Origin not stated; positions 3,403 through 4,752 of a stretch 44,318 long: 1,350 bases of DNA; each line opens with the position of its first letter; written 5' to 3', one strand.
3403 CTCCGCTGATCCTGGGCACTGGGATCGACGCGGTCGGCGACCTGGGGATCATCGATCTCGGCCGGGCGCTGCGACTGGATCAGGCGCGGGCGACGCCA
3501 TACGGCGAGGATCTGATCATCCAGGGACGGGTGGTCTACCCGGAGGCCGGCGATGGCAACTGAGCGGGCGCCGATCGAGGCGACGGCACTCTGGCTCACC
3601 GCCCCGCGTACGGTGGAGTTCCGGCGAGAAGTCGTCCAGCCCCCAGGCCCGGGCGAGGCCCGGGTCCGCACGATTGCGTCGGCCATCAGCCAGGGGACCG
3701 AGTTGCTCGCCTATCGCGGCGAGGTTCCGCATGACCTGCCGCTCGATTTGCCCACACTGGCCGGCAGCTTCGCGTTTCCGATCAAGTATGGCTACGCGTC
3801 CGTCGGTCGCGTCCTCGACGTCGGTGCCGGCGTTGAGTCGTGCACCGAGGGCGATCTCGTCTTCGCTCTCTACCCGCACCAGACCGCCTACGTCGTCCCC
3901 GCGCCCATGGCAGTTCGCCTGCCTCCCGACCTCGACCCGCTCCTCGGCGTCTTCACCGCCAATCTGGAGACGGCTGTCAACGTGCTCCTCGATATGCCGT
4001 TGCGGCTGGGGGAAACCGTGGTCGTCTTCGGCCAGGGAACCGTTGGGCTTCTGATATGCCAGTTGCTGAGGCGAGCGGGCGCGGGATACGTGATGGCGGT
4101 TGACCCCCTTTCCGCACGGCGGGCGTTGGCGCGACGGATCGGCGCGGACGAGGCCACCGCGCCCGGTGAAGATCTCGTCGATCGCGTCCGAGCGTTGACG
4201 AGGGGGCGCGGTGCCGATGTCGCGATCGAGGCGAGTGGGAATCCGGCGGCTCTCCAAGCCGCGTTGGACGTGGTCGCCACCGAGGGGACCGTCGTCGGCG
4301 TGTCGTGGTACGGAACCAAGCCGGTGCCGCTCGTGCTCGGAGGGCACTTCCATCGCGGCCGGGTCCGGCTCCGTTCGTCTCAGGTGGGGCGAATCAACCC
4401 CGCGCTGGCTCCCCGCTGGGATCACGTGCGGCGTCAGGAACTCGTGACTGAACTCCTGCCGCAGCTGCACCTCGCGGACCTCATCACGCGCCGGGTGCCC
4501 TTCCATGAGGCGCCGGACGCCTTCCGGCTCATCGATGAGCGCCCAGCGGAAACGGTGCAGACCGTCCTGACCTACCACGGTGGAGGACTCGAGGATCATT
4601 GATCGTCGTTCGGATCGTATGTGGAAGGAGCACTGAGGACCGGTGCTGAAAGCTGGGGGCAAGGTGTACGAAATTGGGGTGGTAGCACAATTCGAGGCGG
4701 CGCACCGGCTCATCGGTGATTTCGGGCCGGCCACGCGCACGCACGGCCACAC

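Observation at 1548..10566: Mixed pterin-branch and pyrimidine-branch enzyme cluster with methyl- and glycosyltransferases: a possible pathway to a tailored pteridine or azapteridine-like metabolite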

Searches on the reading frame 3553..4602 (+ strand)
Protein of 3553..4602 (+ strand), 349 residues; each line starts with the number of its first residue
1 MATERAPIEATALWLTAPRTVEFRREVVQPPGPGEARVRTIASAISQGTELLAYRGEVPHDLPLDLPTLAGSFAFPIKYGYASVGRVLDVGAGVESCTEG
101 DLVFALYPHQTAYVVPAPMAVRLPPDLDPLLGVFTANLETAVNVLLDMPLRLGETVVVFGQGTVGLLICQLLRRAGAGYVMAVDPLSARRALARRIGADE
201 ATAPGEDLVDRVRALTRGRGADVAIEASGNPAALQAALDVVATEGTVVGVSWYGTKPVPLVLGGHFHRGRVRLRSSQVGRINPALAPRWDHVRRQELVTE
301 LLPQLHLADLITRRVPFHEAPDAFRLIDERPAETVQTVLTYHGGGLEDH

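Call 5: search_protein_families(library=pfam, proteins=[window:3553-4602:+], max_evalue=0.01)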
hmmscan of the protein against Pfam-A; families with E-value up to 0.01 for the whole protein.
window:3553-4602:+ (349 aa): 4 families
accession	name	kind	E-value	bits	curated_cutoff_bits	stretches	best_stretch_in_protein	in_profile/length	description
PF00107.32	ADH_zinc_N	-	4.1e-24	85.4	31.8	1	164-280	2-116/129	Zinc-binding dehydrogenase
PF16912.11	Glu_dehyd_C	-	1.7e-10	41.2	34.9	1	154-328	32-202/211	Glucose dehydrogenase C-terminus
PF13602.12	ADH_zinc_N_2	-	1e-05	26.9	27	1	197-330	2-126/134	Zinc-binding dehydrogenase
PF08240.17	ADH_N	-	0.0013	19.4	23.5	1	32-104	1-61/104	Alcohol dehydrogenase GroES-like domain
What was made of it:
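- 3553..4602 (+): Zinc-ligand-less MDR dehydrogenase with a BchC-like full-length profile. It is part of the invariant core. Pfam ADH_zinc_N (call 5).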

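Call 7: search_protein_families(library=ncbifam, proteins=[window:3553-4602:+], max_evalue=0.001)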
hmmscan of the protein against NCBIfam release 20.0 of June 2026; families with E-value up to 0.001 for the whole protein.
window:3553-4602:+ (349 aa): 14 families
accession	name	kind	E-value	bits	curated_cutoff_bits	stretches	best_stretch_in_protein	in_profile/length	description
NF041097.1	keto_inos_dh_IolM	equivalog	7.1e-25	87.5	450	1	151-253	205-313/389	scyllo-inosose 3-dehydrogenase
TIGR00692.1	tdh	equivalog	3e-23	82.4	458.35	1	113-251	123-261/340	L-threonine 3-dehydrogenase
NF003808.0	PRK05396.1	equivalog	9.4e-21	74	380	1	114-247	126-259/341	L-threonine 3-dehydrogenase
TIGR01202.1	bchC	equivalog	3.1e-20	72.5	291.25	1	10-325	2-294/308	chlorophyll synthesis pathway protein BchC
TIGR03366.1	HpnZ_proposed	hypoth_equivalog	2.1e-19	69.9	328.1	1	135-249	136-251/315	putative phosphonate catabolism associated alcohol dehydrogenase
TIGR03451.1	mycoS_dep_FDH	equivalog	2.9e-19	69.1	512.9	1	135-283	162-308/358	S-(hydroxymethyl)mycothiol dehydrogenase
TIGR03989.1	Rxyl_3153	subfamily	2e-18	66.8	440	1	151-257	185-295/370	NDMA-dependent alcohol dehydrogenase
NF007489.0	PRK10083.1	equivalog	2.5e-14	53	376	1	114-341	122-337/339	Zn-dependent oxidoreductase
TIGR02818.1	adh_III_F_hyde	equivalog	4.9e-13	48.9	543.95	1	150-340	183-367/368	S-(hydroxymethyl)glutathione dehydrogenase/class III alcohol dehydrogenase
NF007375.0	PRK09880.1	equivalog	2.4e-12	46.3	469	1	153-252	170-267/344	L-idonate 5-dehydrogenase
TIGR02824.1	quinone_pig3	subfamily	8.2e-11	41.5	296.8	1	84-329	66-314/325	putative NAD(P)H quinone oxidoreductase, PIG3 family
NF007642.0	PRK10309.1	equivalog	1.2e-09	37.9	550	1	123-250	131-259/347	galactitol-1-phosphate 5-dehydrogenase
NF006940.0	PRK09422.1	equivalog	1.4e-09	37.4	344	1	113-251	121-260/338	alcohol dehydrogenase AdhP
NF008024.0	PRK10754.1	subfamily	3.6e-05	22.9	348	1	74-249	56-237/327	NADPH:quinone reductase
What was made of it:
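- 3553..4602 (+): BchC is the only full-length NCBIfam relative (call 7).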

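Call 11: find_homologous_proteins(query=window:3553-4602:+, max_evalue=1e-20)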
Query window:3553-4602:+ (349 aa): 4002 proteins with E <= 1e-20 among 8000 candidates; the best 120 are listed.
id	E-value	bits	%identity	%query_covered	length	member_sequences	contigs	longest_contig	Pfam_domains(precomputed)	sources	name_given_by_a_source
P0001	7.5e-222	754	98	100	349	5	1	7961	PF00107.33,PF16912.12,PF13602.13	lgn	-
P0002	2.7e-160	551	76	99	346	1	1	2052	PF00107.33,PF16912.12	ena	-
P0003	2.7e-156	538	74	98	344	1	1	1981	PF00107.33,PF16912.12,PF13602.13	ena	-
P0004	5.1e-156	537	73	98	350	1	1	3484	PF00107.33,PF16912.12,PF13602.13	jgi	jgi:2-desacetyl-2-hydroxyethyl bacteriochlorophyllide A dehydrogenase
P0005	1.3e-154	533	72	98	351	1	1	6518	PF00107.33,PF16912.12,PF13602.13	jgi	jgi:2-desacetyl-2-hydroxyethyl bacteriochlorophyllide A dehydrogenase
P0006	1.4e-154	533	71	98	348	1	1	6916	PF00107.33,PF16912.12,PF13602.13,PF08240.18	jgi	jgi:2-desacetyl-2-hydroxyethyl bacteriochlorophyllide A dehydrogenase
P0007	2.4e-154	532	72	99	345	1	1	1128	PF00107.33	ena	-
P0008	5.1e-154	531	73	98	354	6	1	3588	PF00107.33,PF16912.12,PF08240.18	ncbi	-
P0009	8.3e-154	530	72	98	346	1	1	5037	PF00107.33,PF16912.12,PF13602.13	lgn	-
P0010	4.1e-153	528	73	98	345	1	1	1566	PF00107.33,PF08240.18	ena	-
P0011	8.2e-153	527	72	98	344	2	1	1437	PF00107.33,PF13602.13,PF08240.18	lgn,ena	-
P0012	2.1e-151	522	72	98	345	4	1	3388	PF00107.33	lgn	-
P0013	2.2e-151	522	72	99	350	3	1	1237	PF00107.33,PF16912.12,PF13602.13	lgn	-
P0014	2.5e-151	522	73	95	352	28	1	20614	PF00107.33,PF16912.12,PF13602.13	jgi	jgi:2-desacetyl-2-hydroxyethyl bacteriochlorophyllide A dehydrogenase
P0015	2.9e-151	522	72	94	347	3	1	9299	PF00107.33,PF16912.12,PF13602.13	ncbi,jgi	-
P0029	3.8e-147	508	70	98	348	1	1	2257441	PF00107.33,PF16912.12,PF13602.13,PF08240.18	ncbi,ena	-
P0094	1.1e-139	484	65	98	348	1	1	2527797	PF00107.33,PF16912.12,PF13602.13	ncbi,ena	-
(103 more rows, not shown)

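Call 12: find_encoding_contigs(protein=P0029, flank=10000, max_places=2)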
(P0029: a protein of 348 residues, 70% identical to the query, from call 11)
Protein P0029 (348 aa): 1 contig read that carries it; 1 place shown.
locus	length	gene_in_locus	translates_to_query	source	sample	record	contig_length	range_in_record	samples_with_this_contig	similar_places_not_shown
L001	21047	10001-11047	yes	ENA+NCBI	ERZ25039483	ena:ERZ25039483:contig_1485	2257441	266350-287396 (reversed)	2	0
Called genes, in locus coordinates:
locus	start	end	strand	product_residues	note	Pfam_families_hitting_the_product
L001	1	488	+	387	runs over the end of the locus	PF01546:Peptidase_M20, PF07687:M20_dimer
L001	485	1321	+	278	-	PF01522:Polysacc_deac_1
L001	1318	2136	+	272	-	PF03065:Glyco_hydro_57 (weak), PF01522:Polysacc_deac_1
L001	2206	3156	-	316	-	PF01545:Cation_efflux, PF16916:ZT_dimer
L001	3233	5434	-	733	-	PF00403:HMA, PF00122:E1-E2_ATPase, PF00702:Hydrolase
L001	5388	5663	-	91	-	-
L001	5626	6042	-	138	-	PF25213:HVO_A0261_N (faint), PF01022:HTH_5, PF12802:MarR_2 (weak), PF12840:HTH_20, PF09339:HTH_IclR (faint)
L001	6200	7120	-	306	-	PF08100:Dimerisation (weak), PF00891:Methyltransf_2, PF08242:Methyltransf_12 (weak)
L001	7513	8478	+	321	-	PF02729:OTCace_N, PF00185:OTCace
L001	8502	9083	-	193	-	-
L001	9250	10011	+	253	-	PF01872:RibD_C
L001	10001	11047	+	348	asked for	PF08240:ADH_N (faint), PF16912:Glu_dehyd_C (weak), PF00107:ADH_zinc_N, PF13602:ADH_zinc_N_2 (weak)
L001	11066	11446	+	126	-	PF01242:PTPS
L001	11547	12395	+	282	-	PF01209:Ubie_methyltran, PF13489:Methyltransf_23, PF13847:Methyltransf_31, PF08241:Methyltransf_11, PF08242:Methyltransf_12, PF13649:Methyltransf_25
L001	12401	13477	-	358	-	PF13439:Glyco_transf_4, PF13579:Glyco_trans_4_4, PF20706:GT4-conflict, PF00534:Glycos_transf_1, PF13692:Glyco_trans_1_4, PF13524:Glyco_trans_1_2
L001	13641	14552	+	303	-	PF13439:Glyco_transf_4, PF20706:GT4-conflict, PF00534:Glycos_transf_1, PF13692:Glyco_trans_1_4, PF13524:Glyco_trans_1_2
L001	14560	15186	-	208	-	PF00925:GTP_cyclohydro2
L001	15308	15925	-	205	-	-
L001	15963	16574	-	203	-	-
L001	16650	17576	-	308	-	PF00296:Bac_luciferase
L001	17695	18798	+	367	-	PF01168:Ala_racemase_N, PF14031:D-ser_dehydrat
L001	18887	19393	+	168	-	PF00903:Glyoxalase, PF13669:Glyoxalase_4 (weak)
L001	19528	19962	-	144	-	-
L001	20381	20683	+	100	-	-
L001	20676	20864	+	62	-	-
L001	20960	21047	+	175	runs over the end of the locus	PF12867:DinB_2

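Call 13: find_encoding_contigs(protein=P0094, flank=10000, max_places=2)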
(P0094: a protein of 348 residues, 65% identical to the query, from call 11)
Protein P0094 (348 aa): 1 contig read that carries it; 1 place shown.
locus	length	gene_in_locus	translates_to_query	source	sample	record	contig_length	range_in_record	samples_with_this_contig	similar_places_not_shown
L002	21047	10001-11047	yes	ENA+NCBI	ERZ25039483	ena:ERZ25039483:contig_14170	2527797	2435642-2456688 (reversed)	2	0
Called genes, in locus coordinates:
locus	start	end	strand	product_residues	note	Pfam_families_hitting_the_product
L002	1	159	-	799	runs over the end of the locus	PF00403:HMA, PF00122:E1-E2_ATPase, PF00702:Hydrolase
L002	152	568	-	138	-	PF01022:HTH_5, PF12802:MarR_2 (weak), PF12840:HTH_20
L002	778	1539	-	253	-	-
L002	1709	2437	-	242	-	PF02535:Zip (faint)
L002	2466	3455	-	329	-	PF08100:Dimerisation, PF00891:Methyltransf_2, PF08242:Methyltransf_12 (weak)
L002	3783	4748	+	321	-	PF02729:OTCace_N, PF00185:OTCace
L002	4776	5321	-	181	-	-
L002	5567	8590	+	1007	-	PF13191:AAA_16, PF13401:AAA_22, PF07719:TPR_2 (faint), PF17874:TPR_MalT, PF13424:TPR_12 (weak), PF00196:GerE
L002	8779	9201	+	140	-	PF07883:Cupin_2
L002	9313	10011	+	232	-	PF01872:RibD_C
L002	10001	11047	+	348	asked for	PF16912:Glu_dehyd_C, PF00107:ADH_zinc_N, PF13602:ADH_zinc_N_2 (faint)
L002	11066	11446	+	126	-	PF01242:PTPS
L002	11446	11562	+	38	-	-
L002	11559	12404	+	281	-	PF13489:Methyltransf_23, PF01209:Ubie_methyltran, PF13847:Methyltransf_31, PF08241:Methyltransf_11, PF08242:Methyltransf_12, PF13649:Methyltransf_25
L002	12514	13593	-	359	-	PF13439:Glyco_transf_4, PF13579:Glyco_trans_4_4, PF20706:GT4-conflict (weak), PF00534:Glycos_transf_1, PF13692:Glyco_trans_1_4, PF13524:Glyco_trans_1_2 (weak)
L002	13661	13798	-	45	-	-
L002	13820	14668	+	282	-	PF13439:Glyco_transf_4 (weak), PF20706:GT4-conflict, PF00534:Glycos_transf_1, PF13692:Glyco_trans_1_4, PF13524:Glyco_trans_1_2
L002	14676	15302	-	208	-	PF00925:GTP_cyclohydro2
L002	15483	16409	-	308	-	PF00296:Bac_luciferase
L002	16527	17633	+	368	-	PF01168:Ala_racemase_N, PF14031:D-ser_dehydrat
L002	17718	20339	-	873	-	PF13191:AAA_16, PF13401:AAA_22 (faint)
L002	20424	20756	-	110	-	-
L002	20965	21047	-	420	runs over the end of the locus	PF13676:TIR_2, PF00561:Abhydrolase_1, PF12697:Abhydrolase_6, PF12146:Hydrolase_4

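Call 34: search_solved_structures(query=window:3553-4602:+, show_alignments=1, max_evalue=1e-10)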
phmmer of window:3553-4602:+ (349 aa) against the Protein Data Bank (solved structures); distinct sequences matched with E-value up to 1e-10: 24.
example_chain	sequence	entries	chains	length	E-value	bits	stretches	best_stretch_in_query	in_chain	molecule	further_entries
2d8a_A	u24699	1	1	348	6.7e-18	68.2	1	113-253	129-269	Probable L-threonine 3-dehydrogenase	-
2dfv_A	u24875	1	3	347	6.7e-18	68.2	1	113-253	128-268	Probable L-threonine 3-dehydrogenase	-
3gfb_A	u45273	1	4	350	3.5e-17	65.9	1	113-247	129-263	L-threonine 3-dehydrogenase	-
6ie0_A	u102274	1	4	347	3.7e-17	65.8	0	117-251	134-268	(R,R)-butanediol dehydrogenase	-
5tnx_A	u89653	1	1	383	6.6e-17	65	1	119-272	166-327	Alcohol dehydrogenase zinc-binding domain protein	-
4cpd_A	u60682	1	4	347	1.1e-16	64.3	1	122-335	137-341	ALCOHOL DEHYDROGENASE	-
7aas_A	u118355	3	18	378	4.5e-15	59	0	148-264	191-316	S-(hydroxymethyl)glutathione dehydrogenase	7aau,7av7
2xaa_A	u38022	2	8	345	5.2e-14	55.5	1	126-250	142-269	SECONDARY ALCOHOL DEHYDROGENASE | ADH-A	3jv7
6ffx_A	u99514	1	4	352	5.2e-14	55.4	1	126-250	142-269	Alcohol dehydrogenase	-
8uar_A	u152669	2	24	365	1.1e-13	54.3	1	126-250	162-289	Rhodococcus ruber ADH | Rhodococcus ruber Alcohol Dehydrogenase Chain A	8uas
6ffz_A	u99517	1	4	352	1.2e-13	54.2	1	126-250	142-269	Alcohol dehydrogenase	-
5o9d_A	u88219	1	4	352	1.4e-13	54.1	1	126-250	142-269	Alcohol dehydrogenase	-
5o8q_A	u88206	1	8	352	3.1e-13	52.9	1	126-250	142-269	Alcohol dehydrogenase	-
5od3_A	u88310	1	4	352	3.8e-13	52.6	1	126-250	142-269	Alcohol dehydrogenase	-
5o8h_A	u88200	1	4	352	4e-13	52.6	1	126-250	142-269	Alcohol dehydrogenase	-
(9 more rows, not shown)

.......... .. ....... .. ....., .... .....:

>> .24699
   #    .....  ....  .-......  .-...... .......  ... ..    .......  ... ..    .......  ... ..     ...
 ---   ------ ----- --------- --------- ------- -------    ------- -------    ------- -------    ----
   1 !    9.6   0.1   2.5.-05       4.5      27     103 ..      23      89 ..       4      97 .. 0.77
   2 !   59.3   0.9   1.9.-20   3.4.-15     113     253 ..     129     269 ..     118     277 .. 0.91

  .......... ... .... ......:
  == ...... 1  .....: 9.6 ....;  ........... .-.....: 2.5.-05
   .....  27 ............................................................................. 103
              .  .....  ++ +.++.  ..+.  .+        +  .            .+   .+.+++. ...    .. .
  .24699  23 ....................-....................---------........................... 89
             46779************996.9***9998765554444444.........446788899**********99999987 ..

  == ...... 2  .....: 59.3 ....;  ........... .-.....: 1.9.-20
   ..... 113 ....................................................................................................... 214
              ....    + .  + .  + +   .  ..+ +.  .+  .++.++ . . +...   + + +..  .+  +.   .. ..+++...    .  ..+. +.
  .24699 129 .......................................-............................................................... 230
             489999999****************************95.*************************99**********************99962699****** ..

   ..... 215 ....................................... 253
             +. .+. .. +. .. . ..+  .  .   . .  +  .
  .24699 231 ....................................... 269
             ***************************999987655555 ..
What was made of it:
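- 3553..4602 (+): Zinc ligands are replaced (call 34).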

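Call 53: find_encoding_contigs(protein=window:3553-4602:+, flank=10000, max_places=3)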
Protein window:3553-4602:+ (349 aa): no gene with exactly this product is on record in the collection.
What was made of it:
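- Tried and rejected: It is not on record in the assembly collection (call 53).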

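Call 54: find_encoding_contigs(protein=P0001, flank=10000, max_places=3)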
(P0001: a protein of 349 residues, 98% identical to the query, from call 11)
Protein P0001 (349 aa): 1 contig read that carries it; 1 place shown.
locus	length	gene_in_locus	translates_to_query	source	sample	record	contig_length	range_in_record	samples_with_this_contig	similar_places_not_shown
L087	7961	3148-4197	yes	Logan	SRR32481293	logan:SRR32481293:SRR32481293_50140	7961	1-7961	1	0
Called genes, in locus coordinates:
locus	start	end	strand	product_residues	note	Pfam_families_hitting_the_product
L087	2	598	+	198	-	?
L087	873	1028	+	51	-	-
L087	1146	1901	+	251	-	PF00300:His_Phos_1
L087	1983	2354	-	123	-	PF02152:FolB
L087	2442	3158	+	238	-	PF01872:RibD_C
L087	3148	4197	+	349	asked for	PF16912:Glu_dehyd_C, PF00107:ADH_zinc_N, PF13602:ADH_zinc_N_2 (faint)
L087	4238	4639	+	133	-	PF01242:PTPS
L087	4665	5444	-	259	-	PF13489:Methyltransf_23 (weak), PF13847:Methyltransf_31, PF08241:Methyltransf_11, PF08242:Methyltransf_12 (weak), PF13649:Methyltransf_25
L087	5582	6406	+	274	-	PF13489:Methyltransf_23 (weak), PF13847:Methyltransf_31 (weak), PF08241:Methyltransf_11, PF08242:Methyltransf_12, PF13649:Methyltransf_25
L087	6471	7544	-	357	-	PF13439:Glyco_transf_4, PF13579:Glyco_trans_4_4 (weak), PF00534:Glycos_transf_1, PF13692:Glyco_trans_1_4, PF13524:Glyco_trans_1_2 (weak)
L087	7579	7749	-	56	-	-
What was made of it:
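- Checked: A 98%-identical strain contig (L087, call 54) has the same gene calls.
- Tried and rejected: Only a 98%-identical 8-kb contig exists (call 54), so the rest of this genome could not be inspected.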
